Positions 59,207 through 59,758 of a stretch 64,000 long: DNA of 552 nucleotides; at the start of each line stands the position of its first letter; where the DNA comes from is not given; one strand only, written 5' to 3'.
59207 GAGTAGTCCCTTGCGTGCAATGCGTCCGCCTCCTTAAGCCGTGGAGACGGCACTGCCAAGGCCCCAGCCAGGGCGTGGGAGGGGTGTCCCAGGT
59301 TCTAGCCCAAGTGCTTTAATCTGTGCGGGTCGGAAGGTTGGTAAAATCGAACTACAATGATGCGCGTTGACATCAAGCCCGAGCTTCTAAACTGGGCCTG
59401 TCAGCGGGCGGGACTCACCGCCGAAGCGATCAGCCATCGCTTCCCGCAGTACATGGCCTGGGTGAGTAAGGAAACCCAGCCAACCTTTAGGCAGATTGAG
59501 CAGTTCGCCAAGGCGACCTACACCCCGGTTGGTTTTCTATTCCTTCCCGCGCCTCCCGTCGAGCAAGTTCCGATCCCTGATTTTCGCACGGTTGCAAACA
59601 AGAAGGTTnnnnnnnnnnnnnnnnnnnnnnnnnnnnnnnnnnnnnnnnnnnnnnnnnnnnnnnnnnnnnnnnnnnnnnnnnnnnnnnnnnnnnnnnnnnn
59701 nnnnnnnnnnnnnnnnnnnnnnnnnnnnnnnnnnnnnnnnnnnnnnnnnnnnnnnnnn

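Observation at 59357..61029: HTH-ImmA/IrrE zinc-peptidase gene overlapping a DUF4411 PIN-like gene: predicted toxin-antitoxin or defence pair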

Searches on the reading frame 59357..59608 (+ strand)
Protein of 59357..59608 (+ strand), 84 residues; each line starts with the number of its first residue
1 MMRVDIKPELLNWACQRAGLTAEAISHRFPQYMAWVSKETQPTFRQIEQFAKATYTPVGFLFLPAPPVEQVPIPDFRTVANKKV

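Call 76: search_protein_families(library=pfam, proteins=[window:59357-59608:+], max_evalue=10)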
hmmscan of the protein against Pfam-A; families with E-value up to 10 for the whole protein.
seq(84 aa): 1 family
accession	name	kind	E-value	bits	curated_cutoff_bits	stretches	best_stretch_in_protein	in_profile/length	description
PF07072.16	ZapD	-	0.21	11.7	27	1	9-52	99-142/210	Cell division protein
